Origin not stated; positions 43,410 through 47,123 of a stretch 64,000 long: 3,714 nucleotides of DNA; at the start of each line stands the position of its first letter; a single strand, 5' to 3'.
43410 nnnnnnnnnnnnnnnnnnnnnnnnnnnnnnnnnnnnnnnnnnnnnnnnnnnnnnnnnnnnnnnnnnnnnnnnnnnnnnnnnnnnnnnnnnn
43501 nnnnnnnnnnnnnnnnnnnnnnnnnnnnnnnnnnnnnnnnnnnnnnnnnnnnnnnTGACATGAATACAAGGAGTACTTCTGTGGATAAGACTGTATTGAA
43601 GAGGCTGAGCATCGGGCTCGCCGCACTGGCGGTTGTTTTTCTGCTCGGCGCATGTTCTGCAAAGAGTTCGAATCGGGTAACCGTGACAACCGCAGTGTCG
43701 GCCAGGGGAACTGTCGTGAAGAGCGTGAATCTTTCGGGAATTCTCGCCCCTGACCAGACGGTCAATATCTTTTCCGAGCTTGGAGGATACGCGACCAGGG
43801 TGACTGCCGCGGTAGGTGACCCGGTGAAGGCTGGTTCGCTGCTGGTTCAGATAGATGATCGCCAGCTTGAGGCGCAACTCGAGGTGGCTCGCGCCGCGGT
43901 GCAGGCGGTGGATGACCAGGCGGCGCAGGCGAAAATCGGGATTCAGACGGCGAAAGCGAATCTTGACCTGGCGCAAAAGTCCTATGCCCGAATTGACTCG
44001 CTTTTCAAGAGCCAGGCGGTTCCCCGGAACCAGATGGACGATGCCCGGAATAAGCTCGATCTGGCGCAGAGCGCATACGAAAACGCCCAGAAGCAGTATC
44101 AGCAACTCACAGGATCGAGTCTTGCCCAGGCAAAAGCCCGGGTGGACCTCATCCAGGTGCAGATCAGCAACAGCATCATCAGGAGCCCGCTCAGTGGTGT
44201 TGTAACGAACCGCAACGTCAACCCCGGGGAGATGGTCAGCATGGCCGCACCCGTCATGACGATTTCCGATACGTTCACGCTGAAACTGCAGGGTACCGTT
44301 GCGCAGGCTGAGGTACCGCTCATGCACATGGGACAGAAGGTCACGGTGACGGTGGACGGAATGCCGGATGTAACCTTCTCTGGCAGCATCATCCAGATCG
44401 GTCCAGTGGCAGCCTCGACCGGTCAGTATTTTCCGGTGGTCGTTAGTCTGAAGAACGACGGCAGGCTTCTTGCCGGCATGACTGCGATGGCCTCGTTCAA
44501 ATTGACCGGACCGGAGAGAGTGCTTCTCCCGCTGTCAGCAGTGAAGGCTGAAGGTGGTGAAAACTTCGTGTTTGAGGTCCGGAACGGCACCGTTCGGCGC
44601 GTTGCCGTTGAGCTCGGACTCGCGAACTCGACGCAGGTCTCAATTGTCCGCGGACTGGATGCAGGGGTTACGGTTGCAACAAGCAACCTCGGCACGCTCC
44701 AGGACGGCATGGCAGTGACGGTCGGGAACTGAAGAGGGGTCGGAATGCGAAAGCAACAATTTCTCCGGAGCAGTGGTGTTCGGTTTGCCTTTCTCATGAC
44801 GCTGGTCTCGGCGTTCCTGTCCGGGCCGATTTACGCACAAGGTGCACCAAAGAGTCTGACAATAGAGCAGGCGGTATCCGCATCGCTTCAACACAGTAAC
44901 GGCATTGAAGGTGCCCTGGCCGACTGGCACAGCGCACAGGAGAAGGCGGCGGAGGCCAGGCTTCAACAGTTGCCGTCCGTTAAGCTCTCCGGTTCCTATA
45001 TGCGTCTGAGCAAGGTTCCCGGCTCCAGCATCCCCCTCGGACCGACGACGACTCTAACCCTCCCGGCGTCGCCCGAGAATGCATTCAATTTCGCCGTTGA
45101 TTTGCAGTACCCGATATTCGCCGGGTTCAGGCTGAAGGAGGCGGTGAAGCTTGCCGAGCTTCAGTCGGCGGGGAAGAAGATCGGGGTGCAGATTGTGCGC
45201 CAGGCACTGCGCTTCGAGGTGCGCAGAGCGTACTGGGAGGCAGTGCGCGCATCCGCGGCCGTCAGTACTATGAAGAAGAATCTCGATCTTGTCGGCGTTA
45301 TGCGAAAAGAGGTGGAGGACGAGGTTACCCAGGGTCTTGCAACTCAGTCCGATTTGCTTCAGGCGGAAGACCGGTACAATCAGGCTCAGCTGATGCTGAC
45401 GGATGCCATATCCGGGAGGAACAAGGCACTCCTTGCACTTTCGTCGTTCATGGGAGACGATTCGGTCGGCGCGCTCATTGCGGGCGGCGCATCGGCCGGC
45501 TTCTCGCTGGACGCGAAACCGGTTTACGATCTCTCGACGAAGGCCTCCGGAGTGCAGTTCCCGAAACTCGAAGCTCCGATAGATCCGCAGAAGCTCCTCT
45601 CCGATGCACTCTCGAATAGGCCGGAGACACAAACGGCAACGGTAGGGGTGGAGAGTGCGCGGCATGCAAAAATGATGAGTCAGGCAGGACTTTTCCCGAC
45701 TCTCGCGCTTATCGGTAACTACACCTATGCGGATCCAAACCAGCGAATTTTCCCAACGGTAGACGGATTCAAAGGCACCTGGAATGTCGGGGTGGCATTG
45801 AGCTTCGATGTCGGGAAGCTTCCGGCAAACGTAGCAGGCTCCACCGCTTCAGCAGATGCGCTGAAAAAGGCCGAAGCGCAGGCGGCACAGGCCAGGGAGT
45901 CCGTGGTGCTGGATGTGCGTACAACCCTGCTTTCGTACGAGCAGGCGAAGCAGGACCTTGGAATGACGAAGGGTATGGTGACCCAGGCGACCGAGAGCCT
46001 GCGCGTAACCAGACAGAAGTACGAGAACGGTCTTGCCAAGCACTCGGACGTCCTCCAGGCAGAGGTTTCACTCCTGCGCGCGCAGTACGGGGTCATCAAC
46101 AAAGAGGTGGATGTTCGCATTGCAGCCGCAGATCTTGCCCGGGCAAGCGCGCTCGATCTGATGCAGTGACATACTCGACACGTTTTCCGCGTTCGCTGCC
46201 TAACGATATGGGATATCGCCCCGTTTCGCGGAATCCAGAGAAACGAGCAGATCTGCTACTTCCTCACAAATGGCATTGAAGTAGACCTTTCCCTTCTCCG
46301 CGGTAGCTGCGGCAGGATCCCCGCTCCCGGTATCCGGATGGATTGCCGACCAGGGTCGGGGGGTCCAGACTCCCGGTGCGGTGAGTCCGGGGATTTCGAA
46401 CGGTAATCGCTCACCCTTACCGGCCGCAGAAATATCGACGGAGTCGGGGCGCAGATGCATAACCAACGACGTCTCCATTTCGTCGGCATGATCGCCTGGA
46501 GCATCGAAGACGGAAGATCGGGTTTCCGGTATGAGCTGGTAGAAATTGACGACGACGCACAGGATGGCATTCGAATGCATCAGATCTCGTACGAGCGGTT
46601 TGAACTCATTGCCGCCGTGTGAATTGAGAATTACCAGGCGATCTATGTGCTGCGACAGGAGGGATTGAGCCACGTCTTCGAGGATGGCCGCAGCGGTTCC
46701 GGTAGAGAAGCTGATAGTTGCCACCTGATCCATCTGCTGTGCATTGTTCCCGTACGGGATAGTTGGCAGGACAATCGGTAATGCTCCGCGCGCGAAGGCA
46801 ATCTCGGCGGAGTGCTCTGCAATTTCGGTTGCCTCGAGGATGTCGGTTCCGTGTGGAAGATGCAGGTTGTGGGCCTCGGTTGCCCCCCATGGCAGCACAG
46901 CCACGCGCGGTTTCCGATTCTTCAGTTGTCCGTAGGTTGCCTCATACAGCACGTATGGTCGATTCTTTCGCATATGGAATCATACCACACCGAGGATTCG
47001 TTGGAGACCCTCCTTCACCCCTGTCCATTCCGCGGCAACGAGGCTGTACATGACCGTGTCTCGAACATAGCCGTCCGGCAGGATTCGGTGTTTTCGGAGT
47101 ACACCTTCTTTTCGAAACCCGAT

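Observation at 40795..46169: Tripartite MFS efflux operon with two different periplasmic adaptors, one lacking the alpha-hairpin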

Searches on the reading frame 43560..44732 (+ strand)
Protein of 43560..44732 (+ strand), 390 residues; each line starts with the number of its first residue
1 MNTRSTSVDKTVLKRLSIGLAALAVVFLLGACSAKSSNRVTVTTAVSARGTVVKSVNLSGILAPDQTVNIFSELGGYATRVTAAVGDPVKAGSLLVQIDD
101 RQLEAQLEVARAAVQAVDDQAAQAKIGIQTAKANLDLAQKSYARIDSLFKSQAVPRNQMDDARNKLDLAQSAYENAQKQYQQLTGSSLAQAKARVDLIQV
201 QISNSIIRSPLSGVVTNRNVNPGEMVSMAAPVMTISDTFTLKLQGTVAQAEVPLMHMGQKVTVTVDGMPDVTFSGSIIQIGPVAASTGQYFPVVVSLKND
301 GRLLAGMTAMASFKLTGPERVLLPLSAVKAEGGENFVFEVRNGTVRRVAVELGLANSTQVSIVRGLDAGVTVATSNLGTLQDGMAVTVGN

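Call 3: search_protein_families(library=pfam, proteins=[window:43560-44732:+], max_evalue=0.01)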
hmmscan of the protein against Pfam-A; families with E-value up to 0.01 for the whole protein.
window:43560-44732:+ (390 aa): 3 families
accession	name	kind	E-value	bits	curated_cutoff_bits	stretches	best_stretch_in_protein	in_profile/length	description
PF13437.12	HlyD_3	-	1.4e-23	84.1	22.2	1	207-302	2-102/106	HlyD family secretion protein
PF16576.10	HlyD_D23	-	6.4e-21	75.1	30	1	54-308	4-213/214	Barrel-sandwich domain of CusB or HlyD membrane-fusion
PF02321.23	OEP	-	0.00072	19.9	22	1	89-182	84-177/187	Outer membrane efflux protein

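Call 4: search_protein_families(library=ncbifam, proteins=[window:43560-44732:+], max_evalue=0.01)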
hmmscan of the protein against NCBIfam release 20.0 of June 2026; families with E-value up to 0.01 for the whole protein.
window:43560-44732:+ (390 aa): 22 families
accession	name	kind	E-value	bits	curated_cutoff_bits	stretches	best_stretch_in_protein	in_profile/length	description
TIGR01730.1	RND_mfp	subfamily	8.2e-56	189.3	94.9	1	42-388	1-321/322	efflux RND transporter periplasmic adaptor subunit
TIGR00999.1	8a0102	subfamily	7.4e-35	120.4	319.3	1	86-377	1-267/271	CzcB/NccB family metal efflux transporter periplasmic adaptor subunit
NF008606.0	PRK11578.1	equivalog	7.5e-30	104.3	342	1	23-376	15-364/371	macrolide transporter subunit MacA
TIGR00998.1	8a0101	subfamily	3.2e-26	92.1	390.8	1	66-294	41-295/334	EmrA/EmrK family multidrug efflux transporter periplasmic adaptor subunit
NF002939.0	PRK03598.1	equivalog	7.4e-22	78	393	1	67-287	44-287/332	secretion protein HlyD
NF007785.0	PRK10476.1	equivalog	9.1e-18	64.2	376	1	66-281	47-285/347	multidrug transporter subunit MdtN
NF045680.1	DiMtlExpIhpB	equivalog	5.5e-17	61.7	450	1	207-376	140-310/326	divalent metal ion exporter adaptor subunit IhpB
NF011715.0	PRK15136.1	equivalog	1.6e-16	59.9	563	1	67-280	61-292/390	multidrug efflux MFS transporter periplasmic adaptor subunit EmrA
TIGR01843.1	type_I_hlyD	subfamily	7.7e-14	51.5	208.65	2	145-298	211-373/422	HlyD family type I secretion periplasmic adaptor subunit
TIGR02971.1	heterocyst_DevB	subfamily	1.1e-11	44.7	129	1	128-284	106-282/327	ABC exporter membrane fusion protein, DevB family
NF008589.1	PRK11556.1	equivalog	1.5e-11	43.8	391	1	38-388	55-387/392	MdtA/MuxA family multidrug efflux RND transporter periplasmic adaptor subunit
TIGR03794.1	NHLM_micro_HlyD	equivalog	7.9e-10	38.2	156.2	2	43-123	33-114/421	NHLP bacteriocin system secretion protein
NF045904.1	RND-peri-MexE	equivalog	1e-08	34.5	714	1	13-234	5-201/390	multidrug efflux RND transporter periplasmic adaptor subunit MexE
NF007850.1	PRK10559.1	equivalog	7.5e-08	31.8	400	1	167-270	108-213/303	p-hydroxybenzoic acid efflux pump subunit AaeA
NF000272.2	OqxA_adapt_sub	exception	2.6e-07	29.9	835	1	19-177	15-163/391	multidrug efflux RND transporter periplasmic adaptor subunit OqxA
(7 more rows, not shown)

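Call 34: search_solved_structures(query=window:43560-44732:+, max_evalue=0.001, show_alignments=1)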
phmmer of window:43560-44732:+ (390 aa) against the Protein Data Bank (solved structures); distinct sequences matched with E-value up to 0.001: 14.
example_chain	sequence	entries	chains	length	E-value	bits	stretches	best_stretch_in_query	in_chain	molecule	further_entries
9qgy_G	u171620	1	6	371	2.1e-25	93.3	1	10-373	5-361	Macrolide export protein MacA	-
5nik_D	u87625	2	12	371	4.5e-25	92.2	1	10-373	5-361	Macrolide export protein MacA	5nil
3fpp_A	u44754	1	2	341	7e-24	88.2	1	43-373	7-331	Macrolide-specific efflux protein macA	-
20yy_D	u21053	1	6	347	3.2e-20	76.2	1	72-386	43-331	Multidrug efflux RND transporter periplasmic adaptor subunit MexJ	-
6vej_P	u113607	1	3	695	7.9e-20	74.9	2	70-388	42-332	Probable Resistance-Nodulation-Cell Division (RND) efflux membrane fusion protein,Probable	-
4dk0_A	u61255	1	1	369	2.2e-16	63.6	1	42-284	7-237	Putative MacA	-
3lnn_A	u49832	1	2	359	2.3e-16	63.6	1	34-375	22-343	Membrane fusion protein (MFP) heavy metal cation efflux ZneB (CzcB-like)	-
4dk1_A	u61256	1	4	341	9.3e-16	61.5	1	42-127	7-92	Putative MacA, Multidrug resistance protein mexA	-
8zal_A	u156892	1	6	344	4.8e-14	55.9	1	67-291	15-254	Multidrug export protein EmrA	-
8zar_A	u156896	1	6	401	8.4e-14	55.1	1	67-291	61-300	Multidrug export protein EmrA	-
4tko_B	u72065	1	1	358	6.5e-13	52.2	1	162-297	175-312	EmrA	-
9j3d_D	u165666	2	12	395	2.4e-06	30.6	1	57-386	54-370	RND efflux system, MexC-like protein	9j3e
4l8j_A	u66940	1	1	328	0.00037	23.4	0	41-161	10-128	Putative efflux transporter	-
5xu0_A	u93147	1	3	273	0.00038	23.4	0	71-289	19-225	Membrane-fusion protein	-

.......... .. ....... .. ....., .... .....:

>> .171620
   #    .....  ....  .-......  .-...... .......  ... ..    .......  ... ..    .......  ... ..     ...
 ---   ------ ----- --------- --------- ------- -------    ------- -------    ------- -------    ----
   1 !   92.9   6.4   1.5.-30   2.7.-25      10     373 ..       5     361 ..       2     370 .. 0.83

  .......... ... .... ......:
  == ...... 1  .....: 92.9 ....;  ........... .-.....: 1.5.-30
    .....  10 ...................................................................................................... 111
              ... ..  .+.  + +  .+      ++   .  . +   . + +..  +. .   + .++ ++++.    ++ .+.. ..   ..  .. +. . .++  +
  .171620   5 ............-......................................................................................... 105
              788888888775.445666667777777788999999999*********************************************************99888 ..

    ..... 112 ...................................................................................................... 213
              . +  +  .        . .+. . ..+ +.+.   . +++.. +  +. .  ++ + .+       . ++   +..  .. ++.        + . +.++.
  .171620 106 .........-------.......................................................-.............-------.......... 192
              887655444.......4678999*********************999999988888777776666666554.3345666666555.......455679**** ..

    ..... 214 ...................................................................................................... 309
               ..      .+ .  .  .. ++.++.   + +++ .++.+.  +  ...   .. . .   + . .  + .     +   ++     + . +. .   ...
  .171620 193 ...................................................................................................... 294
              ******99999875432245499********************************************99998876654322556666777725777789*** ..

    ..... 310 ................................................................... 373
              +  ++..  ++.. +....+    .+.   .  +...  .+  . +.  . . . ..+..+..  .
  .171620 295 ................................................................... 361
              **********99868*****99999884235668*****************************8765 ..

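Call 45: find_homologous_proteins(query=window:43560-44732:+, max_evalue=1e-10)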
Query window:43560-44732:+ (390 aa): 350 proteins with E <= 1e-10 among 8000 candidates; the best 120 are listed.
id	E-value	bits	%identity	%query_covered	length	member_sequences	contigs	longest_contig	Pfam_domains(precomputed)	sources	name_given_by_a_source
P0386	2.2e-231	785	100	98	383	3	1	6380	PF25973.1,PF25881.1,PF25989.1,PF25893.1,PF25967.1,PF25919.1,PF25917.1,PF25975.1,PF25954.1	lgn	-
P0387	3.3e-144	499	64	97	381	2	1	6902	PF25973.1,PF25989.1,PF25967.1,PF25917.1,PF25975.1,PF25954.1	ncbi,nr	ncbi:MAG TPA: efflux RND transporter periplasmic adaptor subunit [Spirochaetia bacterium]|nr:efflux 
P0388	1.0e-143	497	65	91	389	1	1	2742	PF25973.1,PF25989.1,PF25967.1,PF25919.1,PF25917.1,PF25975.1,PF25954.1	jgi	jgi:RND family efflux transporter MFP subunit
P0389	1.4e-142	493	62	99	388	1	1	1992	PF25973.1,PF25984.1,PF25989.1,PF25967.1,PF25919.1,PF25917.1,PF25975.1,PF25954.1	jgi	-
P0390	1.7e-142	493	61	100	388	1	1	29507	PF25973.1,PF25984.1,PF25989.1,PF25967.1,PF25919.1,PF25917.1,PF25975.1,PF25954.1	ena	-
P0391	4.2e-142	492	61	100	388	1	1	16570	PF25973.1,PF25984.1,PF25989.1,PF25967.1,PF25919.1,PF25917.1,PF25975.1,PF25954.1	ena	-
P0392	7.7e-142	491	61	100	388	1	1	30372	PF25973.1,PF25984.1,PF25989.1,PF25967.1,PF25919.1,PF25917.1,PF25975.1,PF25954.1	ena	-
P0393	2.9e-140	486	63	93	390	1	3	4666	PF25973.1,PF25989.1,PF25893.1,PF25967.1,PF25919.1,PF25917.1,PF25975.1,PF25954.1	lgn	-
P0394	5.1e-140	485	60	100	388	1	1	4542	PF25973.1,PF25984.1,PF25989.1,PF25893.1,PF25967.1,PF25919.1,PF25917.1,PF25885.1,PF25975.1,PF25954.1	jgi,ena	-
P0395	7.3e-140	484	61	100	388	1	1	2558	PF25973.1,PF25984.1,PF25989.1,PF25893.1,PF25967.1,PF25919.1,PF25917.1,PF25885.1,PF25975.1,PF25954.1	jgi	-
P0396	1.3e-138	480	62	95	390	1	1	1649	PF25973.1,PF25989.1,PF25893.1,PF25967.1,PF25917.1,PF25975.1,PF25954.1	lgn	-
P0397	3.3e-136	472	63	99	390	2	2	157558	PF25973.1,PF25881.1,PF25989.1,PF25893.1,PF25967.1,PF25917.1,PF25975.1,PF25954.1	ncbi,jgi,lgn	-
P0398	2.3e-135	470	60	99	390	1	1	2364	PF25973.1,PF25989.1,PF25893.1,PF25967.1,PF25917.1,PF25975.1,PF25954.1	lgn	-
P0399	5.2e-132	458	60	99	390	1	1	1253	PF25973.1,PF25989.1,PF25893.1,PF25967.1,PF25917.1,PF25954.1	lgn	-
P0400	4.5e-131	455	61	91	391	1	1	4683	PF25973.1,PF25989.1,PF25990.1,PF25967.1,PF25917.1,PF25975.1,PF25954.1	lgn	-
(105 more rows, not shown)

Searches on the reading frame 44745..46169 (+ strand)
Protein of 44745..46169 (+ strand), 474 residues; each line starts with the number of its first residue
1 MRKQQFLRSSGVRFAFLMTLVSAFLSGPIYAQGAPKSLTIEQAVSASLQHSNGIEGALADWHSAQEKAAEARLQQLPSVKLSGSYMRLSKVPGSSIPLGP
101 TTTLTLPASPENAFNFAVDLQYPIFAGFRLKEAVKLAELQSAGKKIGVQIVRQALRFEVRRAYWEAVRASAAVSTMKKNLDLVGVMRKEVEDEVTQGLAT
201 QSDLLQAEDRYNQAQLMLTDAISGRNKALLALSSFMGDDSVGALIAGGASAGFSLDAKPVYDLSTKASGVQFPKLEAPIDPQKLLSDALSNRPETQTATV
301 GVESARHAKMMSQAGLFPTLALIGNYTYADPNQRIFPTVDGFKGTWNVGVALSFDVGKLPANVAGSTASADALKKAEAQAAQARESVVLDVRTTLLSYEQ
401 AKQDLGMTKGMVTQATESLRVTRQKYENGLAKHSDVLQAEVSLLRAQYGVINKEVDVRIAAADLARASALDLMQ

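Call 3: search_protein_families(library=pfam, proteins=[window:44745-46169:+], max_evalue=0.01)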
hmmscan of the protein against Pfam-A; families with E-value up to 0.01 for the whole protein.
window:44745-46169:+ (474 aa): 1 family
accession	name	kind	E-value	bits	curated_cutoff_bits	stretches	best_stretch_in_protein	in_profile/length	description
PF02321.23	OEP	-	8.5e-56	189.2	22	2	282-468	2-186/187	Outer membrane efflux protein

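Call 4: search_protein_families(library=ncbifam, proteins=[window:44745-46169:+], max_evalue=0.01)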
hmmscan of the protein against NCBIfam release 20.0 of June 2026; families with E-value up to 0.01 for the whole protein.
window:44745-46169:+ (474 aa): 8 families
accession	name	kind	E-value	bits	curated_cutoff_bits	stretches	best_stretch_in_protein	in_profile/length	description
TIGR01844.1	type_I_sec_TolC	subfamily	2.6e-26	92.6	225.15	2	277-467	211-396/414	TolC family outer membrane protein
TIGR01845.1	outer_NodT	subfamily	2.1e-22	79.6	210.05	1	40-465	59-454/460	efflux transporter outer membrane subunit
NF052390.1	efflux_OMP_AbuO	equivalog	3.1e-08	32.8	700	1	105-460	91-422/447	multidrug efflux outer membrane protein AbuO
NF033143.1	efflux_OM_AdeK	equivalog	3.4e-07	29.4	900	1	284-449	276-439/480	multidrug efflux RND transporter AdeIJK outer membrane channel subunit AdeK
NF007002.0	PRK09465.1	equivalog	9.9e-07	27.6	495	1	286-448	31-184/460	outer membrane channel protein TolC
NF033142.1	efflux_OM_AdeC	exception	1.3e-06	27.4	975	1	284-454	276-444/465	multidrug efflux RND transporter AdeABC outer membrane channel subunit AdeC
NF047721.1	ToxDrgExpTdeA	equivalog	1.5e-06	27.4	550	1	288-459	273-447/455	toxin/drug exporter TdeA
NF007347.1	PRK09837.1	subfamily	0.00088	18.3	598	0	282-360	65-142/461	Cu(I)/Ag(I) efflux RND transporter outer membrane protein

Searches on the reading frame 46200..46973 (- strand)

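Call 60: search_protein_families(library=pfam, proteins=[window:46200-46973:-], max_evalue=0.0001)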
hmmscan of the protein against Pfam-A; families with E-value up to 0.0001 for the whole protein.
window:46200-46973:- (257 aa): 1 family
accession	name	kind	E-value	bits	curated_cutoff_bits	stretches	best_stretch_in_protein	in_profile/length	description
PF02633.19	Creatininase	-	4.5e-52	177.3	31.3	1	13-243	4-238/238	Creatinine amidohydrolase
